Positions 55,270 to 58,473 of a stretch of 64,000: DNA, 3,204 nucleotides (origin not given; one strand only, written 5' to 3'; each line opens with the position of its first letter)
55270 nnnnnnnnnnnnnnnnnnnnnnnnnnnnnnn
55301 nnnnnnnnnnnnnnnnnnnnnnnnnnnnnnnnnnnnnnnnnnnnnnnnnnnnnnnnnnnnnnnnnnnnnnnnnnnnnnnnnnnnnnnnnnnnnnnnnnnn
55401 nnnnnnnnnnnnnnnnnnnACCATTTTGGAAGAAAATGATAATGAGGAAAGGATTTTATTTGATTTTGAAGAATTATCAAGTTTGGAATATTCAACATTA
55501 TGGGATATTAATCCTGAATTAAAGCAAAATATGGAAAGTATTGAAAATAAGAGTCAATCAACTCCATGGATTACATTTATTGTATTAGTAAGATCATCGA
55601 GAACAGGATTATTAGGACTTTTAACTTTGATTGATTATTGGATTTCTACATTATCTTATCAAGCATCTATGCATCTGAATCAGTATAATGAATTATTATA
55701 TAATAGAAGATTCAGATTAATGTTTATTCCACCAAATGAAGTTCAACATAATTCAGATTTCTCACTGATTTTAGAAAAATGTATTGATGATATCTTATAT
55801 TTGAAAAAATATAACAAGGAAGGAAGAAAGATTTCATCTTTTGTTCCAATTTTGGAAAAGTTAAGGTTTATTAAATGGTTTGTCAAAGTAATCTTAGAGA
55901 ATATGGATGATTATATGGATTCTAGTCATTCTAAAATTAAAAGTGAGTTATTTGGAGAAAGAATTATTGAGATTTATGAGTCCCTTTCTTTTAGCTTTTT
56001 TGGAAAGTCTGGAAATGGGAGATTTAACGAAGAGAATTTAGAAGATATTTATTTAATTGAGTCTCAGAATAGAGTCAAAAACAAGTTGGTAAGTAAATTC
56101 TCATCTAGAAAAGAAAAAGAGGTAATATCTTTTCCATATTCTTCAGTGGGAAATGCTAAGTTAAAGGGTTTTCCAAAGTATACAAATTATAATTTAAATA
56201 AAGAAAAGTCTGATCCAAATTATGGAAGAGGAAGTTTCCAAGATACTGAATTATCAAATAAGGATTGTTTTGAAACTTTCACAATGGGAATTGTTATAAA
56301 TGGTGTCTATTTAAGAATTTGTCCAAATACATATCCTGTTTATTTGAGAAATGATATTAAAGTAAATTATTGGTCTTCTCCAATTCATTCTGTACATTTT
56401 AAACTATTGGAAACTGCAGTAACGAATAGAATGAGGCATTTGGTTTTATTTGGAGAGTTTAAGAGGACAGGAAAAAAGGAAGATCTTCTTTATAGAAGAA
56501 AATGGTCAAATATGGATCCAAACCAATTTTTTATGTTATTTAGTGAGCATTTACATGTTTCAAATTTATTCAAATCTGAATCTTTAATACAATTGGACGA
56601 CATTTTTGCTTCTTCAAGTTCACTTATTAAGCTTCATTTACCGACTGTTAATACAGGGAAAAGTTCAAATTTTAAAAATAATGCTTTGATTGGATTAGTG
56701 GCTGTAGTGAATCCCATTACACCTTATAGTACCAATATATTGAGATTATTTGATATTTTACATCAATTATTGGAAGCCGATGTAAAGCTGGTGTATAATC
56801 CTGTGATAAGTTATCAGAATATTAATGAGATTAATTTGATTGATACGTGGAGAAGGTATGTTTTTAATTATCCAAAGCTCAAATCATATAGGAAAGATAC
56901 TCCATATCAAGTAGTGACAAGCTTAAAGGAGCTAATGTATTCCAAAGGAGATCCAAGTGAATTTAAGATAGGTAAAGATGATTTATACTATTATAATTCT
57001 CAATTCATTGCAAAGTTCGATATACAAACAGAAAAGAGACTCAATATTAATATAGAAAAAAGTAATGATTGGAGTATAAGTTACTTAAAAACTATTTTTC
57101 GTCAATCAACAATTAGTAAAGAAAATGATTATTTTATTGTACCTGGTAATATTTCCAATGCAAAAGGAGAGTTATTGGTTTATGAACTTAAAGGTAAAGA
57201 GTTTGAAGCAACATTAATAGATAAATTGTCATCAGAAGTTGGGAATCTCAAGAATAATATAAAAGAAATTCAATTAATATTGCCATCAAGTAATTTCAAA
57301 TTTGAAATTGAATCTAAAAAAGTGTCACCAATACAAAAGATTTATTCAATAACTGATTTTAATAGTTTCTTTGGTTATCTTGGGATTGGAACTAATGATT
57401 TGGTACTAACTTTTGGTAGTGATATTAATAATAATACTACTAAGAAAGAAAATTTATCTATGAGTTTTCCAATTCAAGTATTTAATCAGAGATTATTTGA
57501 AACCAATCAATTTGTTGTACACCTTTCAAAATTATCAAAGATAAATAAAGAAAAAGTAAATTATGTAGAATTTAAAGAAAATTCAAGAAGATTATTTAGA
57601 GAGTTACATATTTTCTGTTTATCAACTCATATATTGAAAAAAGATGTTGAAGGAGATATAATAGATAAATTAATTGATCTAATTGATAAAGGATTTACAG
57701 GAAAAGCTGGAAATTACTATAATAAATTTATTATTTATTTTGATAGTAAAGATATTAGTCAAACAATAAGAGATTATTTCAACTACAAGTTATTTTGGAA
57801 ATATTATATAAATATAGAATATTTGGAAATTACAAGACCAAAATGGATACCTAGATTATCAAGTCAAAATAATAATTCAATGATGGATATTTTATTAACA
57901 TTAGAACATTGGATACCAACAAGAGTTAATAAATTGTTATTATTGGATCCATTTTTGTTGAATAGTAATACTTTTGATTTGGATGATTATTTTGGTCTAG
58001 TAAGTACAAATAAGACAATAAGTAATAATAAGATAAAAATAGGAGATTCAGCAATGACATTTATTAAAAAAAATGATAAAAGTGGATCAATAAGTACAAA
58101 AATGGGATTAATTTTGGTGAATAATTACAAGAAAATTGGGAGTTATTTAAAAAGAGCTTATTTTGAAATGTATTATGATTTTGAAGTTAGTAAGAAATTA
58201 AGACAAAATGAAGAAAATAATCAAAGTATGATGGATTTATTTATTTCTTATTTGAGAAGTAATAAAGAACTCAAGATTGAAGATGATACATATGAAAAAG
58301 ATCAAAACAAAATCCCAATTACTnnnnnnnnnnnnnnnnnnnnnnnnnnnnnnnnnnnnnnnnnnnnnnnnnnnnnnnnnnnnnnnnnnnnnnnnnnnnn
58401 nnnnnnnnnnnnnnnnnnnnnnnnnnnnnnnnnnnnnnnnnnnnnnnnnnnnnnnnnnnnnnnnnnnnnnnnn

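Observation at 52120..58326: UGGT-like ER protein whose catalytic DxD appears replaced by D-P-F (possible pseudo-glucosyltransferase)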

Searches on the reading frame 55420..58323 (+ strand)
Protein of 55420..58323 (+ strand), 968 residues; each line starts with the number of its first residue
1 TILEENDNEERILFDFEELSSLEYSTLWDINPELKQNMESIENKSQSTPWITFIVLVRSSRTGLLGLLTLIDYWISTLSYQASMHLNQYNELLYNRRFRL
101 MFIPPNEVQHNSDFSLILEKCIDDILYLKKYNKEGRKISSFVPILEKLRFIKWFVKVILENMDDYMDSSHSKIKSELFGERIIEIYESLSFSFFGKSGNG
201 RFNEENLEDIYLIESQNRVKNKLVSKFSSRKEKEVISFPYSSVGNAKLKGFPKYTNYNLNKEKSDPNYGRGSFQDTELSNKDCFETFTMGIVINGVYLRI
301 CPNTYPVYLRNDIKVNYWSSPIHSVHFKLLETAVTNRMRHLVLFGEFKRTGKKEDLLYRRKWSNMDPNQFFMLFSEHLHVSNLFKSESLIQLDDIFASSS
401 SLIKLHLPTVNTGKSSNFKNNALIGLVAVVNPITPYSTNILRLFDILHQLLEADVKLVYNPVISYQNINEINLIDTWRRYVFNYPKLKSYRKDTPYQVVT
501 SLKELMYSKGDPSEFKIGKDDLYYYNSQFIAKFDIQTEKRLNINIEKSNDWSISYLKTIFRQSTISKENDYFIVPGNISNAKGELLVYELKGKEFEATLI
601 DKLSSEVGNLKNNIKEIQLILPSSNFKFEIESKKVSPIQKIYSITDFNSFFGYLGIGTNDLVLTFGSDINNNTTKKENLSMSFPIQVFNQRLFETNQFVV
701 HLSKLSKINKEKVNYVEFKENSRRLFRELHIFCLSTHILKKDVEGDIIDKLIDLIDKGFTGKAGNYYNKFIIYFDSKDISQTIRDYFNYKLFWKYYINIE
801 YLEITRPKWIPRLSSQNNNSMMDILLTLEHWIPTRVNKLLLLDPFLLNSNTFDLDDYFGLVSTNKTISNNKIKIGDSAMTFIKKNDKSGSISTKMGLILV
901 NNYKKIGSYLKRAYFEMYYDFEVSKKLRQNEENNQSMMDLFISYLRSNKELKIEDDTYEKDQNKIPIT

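Call 30: predict_structure(alignment_id=A2)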
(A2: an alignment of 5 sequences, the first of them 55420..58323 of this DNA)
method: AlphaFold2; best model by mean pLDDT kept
length: 968 residues; sequences in the alignment: 5
mean_pLDDT: 33.1   pTM: 0.28
mean pLDDT of the five models: 33.1, 31.9, 31.0, 30.4, 28.6
residues with pLDDT >= 90: 0; 70-90: 13; 50-70: 82; < 50: 873
segments of 3 or more residues with pLDDT < 50: 1-56, 80-99, 106-112, 129-141, 164-176, 195-751, 753-903, 905-908, 919-968
pLDDT, mean of each block of 10 residues (from residue 1): 23 33 36 32 28 47 64 56 37 40 48 60 62 39 62 75 49 49 68 48 31 31 29 20 19 23 29 25 21 22 23 21 24 26 27 35 36 35 25 24 20 23 20 27 34 29 29 30 23 25 24 23 26 21 19 20 21 20 22 32 36 34 25 23 29 29 33 30 29 27 29 27 33 39 44 44 34 42 38 24 27 32 39 34 30 32 27 31 30 35 48 50 41 40 41 26 25
secondary structure, 60 per line:
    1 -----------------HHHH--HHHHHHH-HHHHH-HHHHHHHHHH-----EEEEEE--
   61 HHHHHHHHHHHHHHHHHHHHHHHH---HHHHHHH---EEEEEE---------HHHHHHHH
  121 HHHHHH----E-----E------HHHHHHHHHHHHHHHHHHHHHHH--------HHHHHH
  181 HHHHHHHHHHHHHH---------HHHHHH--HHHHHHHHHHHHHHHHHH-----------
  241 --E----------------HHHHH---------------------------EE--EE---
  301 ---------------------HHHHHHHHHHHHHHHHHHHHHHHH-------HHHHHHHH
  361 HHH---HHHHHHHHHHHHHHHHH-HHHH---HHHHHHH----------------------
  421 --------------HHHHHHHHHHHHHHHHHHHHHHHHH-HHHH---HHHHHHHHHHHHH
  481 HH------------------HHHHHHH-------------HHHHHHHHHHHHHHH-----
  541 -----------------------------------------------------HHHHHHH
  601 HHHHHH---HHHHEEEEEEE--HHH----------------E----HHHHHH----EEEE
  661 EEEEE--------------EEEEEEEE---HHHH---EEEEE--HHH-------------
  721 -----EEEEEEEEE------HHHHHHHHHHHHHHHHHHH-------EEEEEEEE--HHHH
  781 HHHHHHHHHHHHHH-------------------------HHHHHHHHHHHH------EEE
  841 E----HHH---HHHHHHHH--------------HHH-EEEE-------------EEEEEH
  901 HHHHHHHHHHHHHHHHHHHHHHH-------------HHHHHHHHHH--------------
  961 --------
elements in order (helices of 4 or more, strands of 3 or more residues): H18-21 H24-30 H32-36 H38-47 E53-58 H61-84 H88-94 E98-103 H113-126 H144-166 H175-194 H204-209 H212-229 H260-264 H322-345 H353-363 H367-383 H385-388 H392-398 H435-459 H461-464 H468-482 H501-507 H521-535 H594-606 H610-613 E614-620 H647-652 E657-665 E680-687 H691-694 E698-702 E726-734 H741-759 E767-774 H777-794 H820-831 E838-841 H852-859 E878-881 E895-899 H900-923 H937-946

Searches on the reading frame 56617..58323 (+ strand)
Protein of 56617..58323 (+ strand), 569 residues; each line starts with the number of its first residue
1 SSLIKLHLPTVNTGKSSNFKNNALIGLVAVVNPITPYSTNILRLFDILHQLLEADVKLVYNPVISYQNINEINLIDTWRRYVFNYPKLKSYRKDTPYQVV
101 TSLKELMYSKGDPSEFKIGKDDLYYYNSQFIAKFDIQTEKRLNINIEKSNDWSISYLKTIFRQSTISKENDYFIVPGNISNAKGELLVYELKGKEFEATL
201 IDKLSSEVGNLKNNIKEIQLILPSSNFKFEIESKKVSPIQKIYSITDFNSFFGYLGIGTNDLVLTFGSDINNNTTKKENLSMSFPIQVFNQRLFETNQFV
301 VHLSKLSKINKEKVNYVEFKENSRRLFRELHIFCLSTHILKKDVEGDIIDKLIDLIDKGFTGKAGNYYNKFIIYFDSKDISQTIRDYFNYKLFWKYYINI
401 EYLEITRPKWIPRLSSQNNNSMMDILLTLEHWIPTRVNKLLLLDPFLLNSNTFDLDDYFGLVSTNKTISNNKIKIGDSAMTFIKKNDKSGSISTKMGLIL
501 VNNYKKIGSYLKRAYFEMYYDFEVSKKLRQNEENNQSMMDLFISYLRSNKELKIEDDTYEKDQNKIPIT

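Call 90: search_solved_structures(query=A8, max_evalue=10, show_alignments=2)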
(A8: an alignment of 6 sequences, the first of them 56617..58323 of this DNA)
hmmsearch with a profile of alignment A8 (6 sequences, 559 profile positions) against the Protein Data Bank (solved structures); distinct sequences matched with E-value up to 10: 1.
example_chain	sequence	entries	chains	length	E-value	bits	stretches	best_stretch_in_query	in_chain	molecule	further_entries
6gem_A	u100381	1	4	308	1.1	11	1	167-219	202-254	Oxidoreductase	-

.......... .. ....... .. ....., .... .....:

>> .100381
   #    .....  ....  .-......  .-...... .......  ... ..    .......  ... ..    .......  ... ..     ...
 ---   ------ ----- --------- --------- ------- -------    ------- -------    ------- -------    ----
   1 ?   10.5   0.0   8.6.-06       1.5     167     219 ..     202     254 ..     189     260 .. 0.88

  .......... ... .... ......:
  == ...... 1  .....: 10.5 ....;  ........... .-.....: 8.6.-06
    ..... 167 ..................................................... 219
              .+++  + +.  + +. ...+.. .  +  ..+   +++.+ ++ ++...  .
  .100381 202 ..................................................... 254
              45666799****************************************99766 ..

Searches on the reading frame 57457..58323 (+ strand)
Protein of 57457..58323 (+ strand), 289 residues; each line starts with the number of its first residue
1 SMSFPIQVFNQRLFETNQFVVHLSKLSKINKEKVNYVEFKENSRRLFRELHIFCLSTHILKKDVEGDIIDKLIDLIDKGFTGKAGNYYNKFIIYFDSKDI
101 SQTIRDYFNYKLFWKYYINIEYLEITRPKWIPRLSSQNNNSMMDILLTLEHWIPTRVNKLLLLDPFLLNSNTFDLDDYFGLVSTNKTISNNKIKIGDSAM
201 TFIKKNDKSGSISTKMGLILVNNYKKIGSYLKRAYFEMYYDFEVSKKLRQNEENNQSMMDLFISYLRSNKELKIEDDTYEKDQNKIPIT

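Call 55: search_protein_families(library=pfam, proteins=[window:57457-58323:+], max_evalue=10)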
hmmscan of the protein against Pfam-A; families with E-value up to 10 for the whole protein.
window:57457-58323:+ (289 aa): 0 families

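Call 66: predict_structure(alignment_id=A7)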
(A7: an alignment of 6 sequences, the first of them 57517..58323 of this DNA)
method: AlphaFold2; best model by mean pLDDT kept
length: 269 residues; sequences in the alignment: 6
mean_pLDDT: 61.4   pTM: 0.64
mean pLDDT of the five models: 61.4, 55.1, 54.6, 52.8, 50.4
residues with pLDDT >= 90: 0; 70-90: 121; 50-70: 73; < 50: 75
segments of 3 or more residues with pLDDT < 50: 1-25, 62-65, 150-153, 164-176, 185-195, 231-234, 258-269
pLDDT, mean of each block of 10 residues (from residue 1): 25 25 53 69 64 71 59 83 81 73 79 65 78 79 67 52 41 45 49 53 76 84 66 58 74 53 34
secondary structure, 60 per line:
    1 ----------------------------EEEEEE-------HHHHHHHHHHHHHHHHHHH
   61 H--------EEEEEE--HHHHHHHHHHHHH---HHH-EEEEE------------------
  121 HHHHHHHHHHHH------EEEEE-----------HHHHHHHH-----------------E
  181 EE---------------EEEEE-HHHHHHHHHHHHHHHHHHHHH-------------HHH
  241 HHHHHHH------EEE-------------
elements in order: E29-34 H42-61 E70-75 H78-90 E98-102 H121-132 E139-143 H155-162 E180-182 E198-202 H204-224 H238-247 E254-256

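Call 70: fold_search(model_id=the predicted structure, library=pdb)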
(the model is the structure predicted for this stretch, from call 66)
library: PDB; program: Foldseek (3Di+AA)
matches with E <= 10: 1348; with E <= 0.001: 43
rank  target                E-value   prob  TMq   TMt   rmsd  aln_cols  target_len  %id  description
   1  7zkc_A                4.9e-07  1.00  0.42  0.41   7.1       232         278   13  Catalytic domain of UDP-Glucose Glycoprotein Glucosyltransferase from Chaetomium thermophilum (apo form) (released 2022-04-20)
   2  6ts2_C                6.8e-07  1.00  0.47  0.14   5.9       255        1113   11  Truncated version of Chaetomium thermophilum UDP-Glucose Glucosyl Transferase (UGGT) lacking domain TRXL2 (417-650). (released 2020-01-08)
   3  6ts2_A                6.8e-07  1.00  0.47  0.14  11.8       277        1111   13  Truncated version of Chaetomium thermophilum UDP-Glucose Glucosyl Transferase (UGGT) lacking domain TRXL2 (417-650). (released 2020-01-08)
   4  7zle                  7.3e-07  1.00  0.43  0.41   7.1       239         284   14  Catalytic domain of UDP-Glucose Glycoprotein Glucosyltransferase from Chaetomium thermophilum in complex with UDP (released 2022-06-22)
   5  9e1t_A                1.2e-06  1.00  0.44  0.23   6.5       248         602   14  CryoEM structure of LARGE1 bound to UDP-GlcA (released 2025-02-12)
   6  6fsn                  1.2e-06  1.00  0.43  0.42   6.7       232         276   14  Catalytic domain of UDP-Glucose Glycoprotein Glucosyltransferase from Chaetomium thermophilum in complex with UDP-glucos (released 2019-03-20)
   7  5n2j_A                1.4e-06  1.00  0.46  0.11   6.0       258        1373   12  UDP-Glucose Glycoprotein Glucosyltransferase from Chaetomium thermophilum (closed form) (released 2017-07-26)
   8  7zll                  1.5e-06  1.00  0.43  0.42   6.6       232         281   14  Catalytic domain of UDP-Glucose Glycoprotein Glucosyltransferase from Chaetomium thermophilum in complex with the 5-[(mo (released 2023-04-26)
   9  5n2j_B                1.5e-06  1.00  0.45  0.11   6.1       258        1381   12  UDP-Glucose Glycoprotein Glucosyltransferase from Chaetomium thermophilum (closed form) (released 2017-07-26)
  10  7zxw_A                1.7e-06  1.00  0.46  0.44   6.0       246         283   12  Catalytic domain of UDP-Glucose Glycoprotein Glucosyltransferase from Chaetomium thermophilum in complex with the 5-[( (released 2022-11-30)
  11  7zhb_A                2.1e-06  1.00  0.43  0.41   6.6       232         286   14  Catalytic domain of UDP-Glucose Glycoprotein Glucosyltransferase from Chaetomium thermophilum in complex with UDP-gluc (released 2022-04-20)
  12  6trt_A                2.3e-06  1.00  0.46  0.11   6.5       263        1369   13  Chaetomium thermophilum UDP-Glucose Glucosyl Transferase (UGGT) double cysteine mutant S180C/T742C. (released 2020-01-08)
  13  5mu1_A                2.8e-06  1.00  0.46  0.11   6.0       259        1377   13  UDP-Glucose Glycoprotein Glucosyltransferase from Chaetomium thermophilum soaked with K2PtI6 (released 2017-07-26)
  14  5mzo_A                2.9e-06  1.00  0.46  0.11   5.9       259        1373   13  UDP-Glucose Glycoprotein Glucosyltransferase from Chaetomium thermophilum (open conformation) (released 2017-07-26)
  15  7zvj_A                3.1e-06  1.00  0.45  0.24   6.3       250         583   13  Homodimeric structure of LARGE1 (released 2022-11-30)
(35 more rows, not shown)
